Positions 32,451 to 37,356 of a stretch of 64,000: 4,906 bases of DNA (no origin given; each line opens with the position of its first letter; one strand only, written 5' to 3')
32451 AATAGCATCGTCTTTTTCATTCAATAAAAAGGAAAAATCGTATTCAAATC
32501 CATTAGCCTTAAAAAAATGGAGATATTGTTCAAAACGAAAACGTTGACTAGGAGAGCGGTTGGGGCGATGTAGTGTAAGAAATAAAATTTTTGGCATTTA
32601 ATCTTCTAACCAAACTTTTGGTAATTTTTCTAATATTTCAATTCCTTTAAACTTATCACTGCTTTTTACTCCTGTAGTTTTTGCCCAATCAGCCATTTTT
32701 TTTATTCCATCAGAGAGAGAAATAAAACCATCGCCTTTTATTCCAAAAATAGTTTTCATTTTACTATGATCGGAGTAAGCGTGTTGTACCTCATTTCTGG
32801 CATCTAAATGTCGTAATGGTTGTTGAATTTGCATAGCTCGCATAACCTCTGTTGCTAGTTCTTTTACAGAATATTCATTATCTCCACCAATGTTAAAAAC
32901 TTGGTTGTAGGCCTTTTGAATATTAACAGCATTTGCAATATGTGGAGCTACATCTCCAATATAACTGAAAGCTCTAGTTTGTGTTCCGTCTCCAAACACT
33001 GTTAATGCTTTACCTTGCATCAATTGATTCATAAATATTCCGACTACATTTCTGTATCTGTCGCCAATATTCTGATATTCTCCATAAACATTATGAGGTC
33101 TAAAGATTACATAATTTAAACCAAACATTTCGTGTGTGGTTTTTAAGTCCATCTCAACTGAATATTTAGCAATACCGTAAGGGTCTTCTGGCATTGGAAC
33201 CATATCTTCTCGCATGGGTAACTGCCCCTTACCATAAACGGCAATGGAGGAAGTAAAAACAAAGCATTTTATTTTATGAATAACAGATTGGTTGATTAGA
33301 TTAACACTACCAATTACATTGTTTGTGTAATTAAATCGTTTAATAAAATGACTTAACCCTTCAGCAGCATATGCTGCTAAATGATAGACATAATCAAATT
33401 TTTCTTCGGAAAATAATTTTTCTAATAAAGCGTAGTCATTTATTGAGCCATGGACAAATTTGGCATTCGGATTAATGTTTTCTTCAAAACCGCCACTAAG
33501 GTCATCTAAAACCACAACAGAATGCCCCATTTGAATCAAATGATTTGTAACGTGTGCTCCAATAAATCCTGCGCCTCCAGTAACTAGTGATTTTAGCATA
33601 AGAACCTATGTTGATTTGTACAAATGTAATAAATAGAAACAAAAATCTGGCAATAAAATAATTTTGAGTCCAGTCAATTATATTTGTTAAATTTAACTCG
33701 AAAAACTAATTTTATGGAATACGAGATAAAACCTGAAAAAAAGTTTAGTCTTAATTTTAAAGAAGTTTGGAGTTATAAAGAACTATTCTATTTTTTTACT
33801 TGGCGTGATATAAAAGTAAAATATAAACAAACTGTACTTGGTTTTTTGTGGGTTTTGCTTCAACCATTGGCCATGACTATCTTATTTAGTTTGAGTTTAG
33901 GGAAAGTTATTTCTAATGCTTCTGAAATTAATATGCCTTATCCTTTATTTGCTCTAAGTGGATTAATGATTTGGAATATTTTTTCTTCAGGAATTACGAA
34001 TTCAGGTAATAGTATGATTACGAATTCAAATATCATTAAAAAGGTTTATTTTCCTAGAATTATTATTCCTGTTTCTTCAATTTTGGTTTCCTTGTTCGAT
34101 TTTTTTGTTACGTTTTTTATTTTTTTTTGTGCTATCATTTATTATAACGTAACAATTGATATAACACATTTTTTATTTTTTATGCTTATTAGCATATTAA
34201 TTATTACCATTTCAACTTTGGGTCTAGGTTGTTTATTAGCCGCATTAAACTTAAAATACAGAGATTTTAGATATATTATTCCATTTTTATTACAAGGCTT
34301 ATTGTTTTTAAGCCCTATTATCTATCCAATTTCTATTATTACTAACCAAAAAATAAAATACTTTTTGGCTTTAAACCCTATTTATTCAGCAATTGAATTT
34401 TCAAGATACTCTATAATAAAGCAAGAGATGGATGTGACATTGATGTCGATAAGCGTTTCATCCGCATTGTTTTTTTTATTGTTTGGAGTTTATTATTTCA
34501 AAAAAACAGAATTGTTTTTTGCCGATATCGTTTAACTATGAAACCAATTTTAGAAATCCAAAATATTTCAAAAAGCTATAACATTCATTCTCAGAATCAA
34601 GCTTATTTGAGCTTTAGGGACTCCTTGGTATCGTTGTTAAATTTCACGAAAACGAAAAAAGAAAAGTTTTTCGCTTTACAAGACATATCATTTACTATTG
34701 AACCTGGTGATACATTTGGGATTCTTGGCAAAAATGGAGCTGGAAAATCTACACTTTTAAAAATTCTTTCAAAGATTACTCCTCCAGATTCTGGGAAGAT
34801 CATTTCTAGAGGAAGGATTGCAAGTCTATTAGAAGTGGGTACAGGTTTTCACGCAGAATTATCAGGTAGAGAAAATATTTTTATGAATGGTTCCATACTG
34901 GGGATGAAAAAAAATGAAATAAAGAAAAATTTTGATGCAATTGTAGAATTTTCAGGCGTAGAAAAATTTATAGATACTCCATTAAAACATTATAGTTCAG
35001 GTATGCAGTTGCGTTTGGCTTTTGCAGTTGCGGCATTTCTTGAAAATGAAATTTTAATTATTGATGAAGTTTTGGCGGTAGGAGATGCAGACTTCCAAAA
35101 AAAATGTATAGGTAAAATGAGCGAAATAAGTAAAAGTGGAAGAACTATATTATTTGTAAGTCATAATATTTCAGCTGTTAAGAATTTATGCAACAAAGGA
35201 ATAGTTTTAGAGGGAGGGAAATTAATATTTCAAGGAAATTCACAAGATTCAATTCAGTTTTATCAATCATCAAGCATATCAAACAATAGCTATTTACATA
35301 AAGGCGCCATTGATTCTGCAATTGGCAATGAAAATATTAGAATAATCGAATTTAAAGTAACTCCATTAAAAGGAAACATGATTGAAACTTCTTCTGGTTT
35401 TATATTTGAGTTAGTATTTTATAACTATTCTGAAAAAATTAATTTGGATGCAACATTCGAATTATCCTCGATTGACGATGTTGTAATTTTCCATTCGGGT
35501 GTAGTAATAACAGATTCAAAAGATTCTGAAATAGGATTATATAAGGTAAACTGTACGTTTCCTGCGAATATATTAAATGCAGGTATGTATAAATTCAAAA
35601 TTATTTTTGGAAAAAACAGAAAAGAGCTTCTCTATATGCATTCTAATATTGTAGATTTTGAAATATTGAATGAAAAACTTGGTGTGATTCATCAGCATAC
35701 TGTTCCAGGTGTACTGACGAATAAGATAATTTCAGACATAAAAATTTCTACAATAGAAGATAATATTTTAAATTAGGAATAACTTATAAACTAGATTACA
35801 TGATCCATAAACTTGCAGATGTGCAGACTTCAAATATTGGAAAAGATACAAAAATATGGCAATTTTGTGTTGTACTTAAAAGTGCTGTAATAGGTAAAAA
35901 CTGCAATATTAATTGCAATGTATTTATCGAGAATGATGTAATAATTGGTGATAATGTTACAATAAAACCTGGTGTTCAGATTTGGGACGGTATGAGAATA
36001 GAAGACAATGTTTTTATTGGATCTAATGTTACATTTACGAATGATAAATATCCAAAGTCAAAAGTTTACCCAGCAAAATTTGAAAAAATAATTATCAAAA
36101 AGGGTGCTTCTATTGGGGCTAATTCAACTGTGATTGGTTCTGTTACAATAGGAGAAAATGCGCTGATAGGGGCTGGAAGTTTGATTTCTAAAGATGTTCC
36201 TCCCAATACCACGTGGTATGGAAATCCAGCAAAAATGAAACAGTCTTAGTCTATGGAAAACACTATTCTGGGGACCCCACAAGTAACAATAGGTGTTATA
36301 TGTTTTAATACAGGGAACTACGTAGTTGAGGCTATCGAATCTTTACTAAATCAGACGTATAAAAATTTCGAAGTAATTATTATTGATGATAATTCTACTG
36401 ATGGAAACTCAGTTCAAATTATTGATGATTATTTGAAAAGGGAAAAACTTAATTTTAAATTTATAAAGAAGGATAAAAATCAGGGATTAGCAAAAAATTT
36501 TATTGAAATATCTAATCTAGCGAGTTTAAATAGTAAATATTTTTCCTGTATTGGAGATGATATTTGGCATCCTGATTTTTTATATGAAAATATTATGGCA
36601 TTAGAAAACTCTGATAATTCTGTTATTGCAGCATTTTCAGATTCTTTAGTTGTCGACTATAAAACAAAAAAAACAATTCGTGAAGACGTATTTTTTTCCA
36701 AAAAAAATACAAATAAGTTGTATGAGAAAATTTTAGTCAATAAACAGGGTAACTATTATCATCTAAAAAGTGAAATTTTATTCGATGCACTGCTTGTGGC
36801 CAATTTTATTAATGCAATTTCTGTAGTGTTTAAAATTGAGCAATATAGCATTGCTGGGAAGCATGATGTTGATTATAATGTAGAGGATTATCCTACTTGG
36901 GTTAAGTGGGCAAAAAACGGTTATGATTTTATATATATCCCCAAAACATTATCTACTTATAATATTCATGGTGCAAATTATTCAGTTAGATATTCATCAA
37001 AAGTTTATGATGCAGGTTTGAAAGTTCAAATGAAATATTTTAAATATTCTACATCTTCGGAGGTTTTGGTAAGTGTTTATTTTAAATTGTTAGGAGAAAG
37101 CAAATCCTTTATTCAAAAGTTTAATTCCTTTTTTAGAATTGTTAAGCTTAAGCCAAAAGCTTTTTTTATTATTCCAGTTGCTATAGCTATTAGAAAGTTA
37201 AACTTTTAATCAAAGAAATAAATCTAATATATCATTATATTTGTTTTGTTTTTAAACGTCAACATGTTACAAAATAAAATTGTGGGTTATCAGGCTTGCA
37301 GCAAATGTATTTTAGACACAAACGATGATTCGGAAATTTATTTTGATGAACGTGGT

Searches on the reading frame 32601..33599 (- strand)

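Call 13: search_protein_families(library=ncbifam, proteins=[window:32601-33599:-], max_evalue=0.00001)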
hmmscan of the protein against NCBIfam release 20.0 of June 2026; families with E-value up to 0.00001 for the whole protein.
window:32601-33599:- (333 aa): 24 families
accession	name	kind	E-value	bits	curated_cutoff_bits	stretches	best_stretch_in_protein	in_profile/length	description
TIGR01179.1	galE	equivalog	1.1e-47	162.5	262.3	1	5-308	3-327/332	UDP-glucose 4-epimerase GalE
TIGR01181.1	dTDP_gluc_dehyt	equivalog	1.9e-36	125.8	365.1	1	4-307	2-312/321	dTDP-glucose 4,6-dehydratase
TIGR04180.1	EDH_00030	hypoth_equivalog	2.2e-34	118.9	475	1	5-288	2-293/297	NAD-dependent 4,6-dehydratase LegB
TIGR02197.1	heptose_epim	equivalog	2.4e-32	112.3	274.6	1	5-306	2-313/316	ADP-glyceromanno-heptose 6-epimerase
NF007956.0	PRK10675.1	subfamily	3.3e-24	85.6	394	1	3-257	2-281/338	UDP-glucose 4-epimerase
NF011728.1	PRK15181.1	equivalog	4.2e-23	81.9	760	1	4-305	18-336/348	Vi polysaccharide biosynthesis UDP-N-acetylglucosaminuronic acid C-4 epimerase TviC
NF007490.0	PRK10084.1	subfamily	3.7e-19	68.9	649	2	132-250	158-271/361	dTDP-glucose 4,6-dehydratase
NF007582.0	PRK10217.1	equivalog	8.6e-18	64.5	698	1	1-247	1-261/355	dTDP-glucose 4,6-dehydratase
TIGR03466.1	HpnA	hypoth_equivalog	1.3e-15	57.1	367.65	1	3-171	2-170/327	hopanoid-associated sugar epimerase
NF047922.1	GDPFucSynFcl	equivalog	5.1e-15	55.7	500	1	55-305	41-300/308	GDP-L-fucose synthase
NF008872.0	PRK11908.1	equivalog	1.2e-14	54.1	294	1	1-257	1-272/349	bifunctional UDP-4-keto-pentose/UDP-xylose synthase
NF008360.0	PRK11150.1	equivalog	3.2e-14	52.9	452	1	5-281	3-278/310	ADP-glyceromanno-heptose 6-epimerase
TIGR01214.1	rmlD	equivalog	1.5e-12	47.2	224.05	1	5-260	3-230/285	dTDP-4-dehydrorhamnose reductase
NF043036.1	ErythonDh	equivalog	1.8e-12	47.1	325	1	3-150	2-158/321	D-erythronate dehydrogenase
NF042422.1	oxyalk_red_OleD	equivalog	3.2e-12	46.4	580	1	3-225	2-215/329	2-alkyl-3-oxoalkanoate reductase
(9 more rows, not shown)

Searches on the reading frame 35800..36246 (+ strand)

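Call 3: search_protein_families(library=pfam, proteins=[window:35800-36246:+])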
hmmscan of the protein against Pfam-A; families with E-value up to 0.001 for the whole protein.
window:35800-36246:+ (149 aa): 6 families
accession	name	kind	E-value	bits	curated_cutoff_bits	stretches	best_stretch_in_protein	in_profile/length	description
PF00132.30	Hexapep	-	1.6e-25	88.1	27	3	97-130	2-35/36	Bacterial transferase hexapeptide (six repeats)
PF25084.1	LbH_EIF2B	-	4.9e-11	43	54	1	10-79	21-87/105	EIF2B subunit epsilon LbH domain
PF14602.12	Hexapep_2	-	9.9e-11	41.6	27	1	97-130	2-33/34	Hexapeptide repeat of succinyl-transferase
PF25247.1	LbH_GLGC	-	1.9e-05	25.1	27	0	85-142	4-59/135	GLGC left-handed parallel beta-helix domain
PF25087.1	GMPPB_C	-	0.00015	21.9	39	0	24-74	6-55/110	GMPPB C-terminal domain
PF24894.1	Hexapep_GlmU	-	0.0004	20.9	23.3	0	6-61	30-83/104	GlmU-like, C-terminal hexapeptide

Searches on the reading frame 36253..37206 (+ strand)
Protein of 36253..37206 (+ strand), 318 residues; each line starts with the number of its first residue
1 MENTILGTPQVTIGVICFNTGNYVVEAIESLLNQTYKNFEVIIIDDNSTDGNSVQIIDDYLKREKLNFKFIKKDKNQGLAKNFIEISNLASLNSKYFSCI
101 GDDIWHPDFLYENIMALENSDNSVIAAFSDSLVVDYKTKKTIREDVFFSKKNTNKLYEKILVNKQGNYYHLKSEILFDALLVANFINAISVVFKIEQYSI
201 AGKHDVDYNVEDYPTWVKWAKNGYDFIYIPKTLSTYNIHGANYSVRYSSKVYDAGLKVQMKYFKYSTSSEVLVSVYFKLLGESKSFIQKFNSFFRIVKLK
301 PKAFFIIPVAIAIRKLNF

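Call 3: search_protein_families(library=pfam, proteins=[window:36253-37206:+])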
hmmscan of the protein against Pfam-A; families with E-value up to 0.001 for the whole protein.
window:36253-37206:+ (318 aa): 1 family
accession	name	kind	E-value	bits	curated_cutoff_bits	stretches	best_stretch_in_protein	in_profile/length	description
PF00535.33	Glycos_transf_2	-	4.4e-22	79.2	23.3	1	13-161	2-150/168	Glycosyl transferase family 2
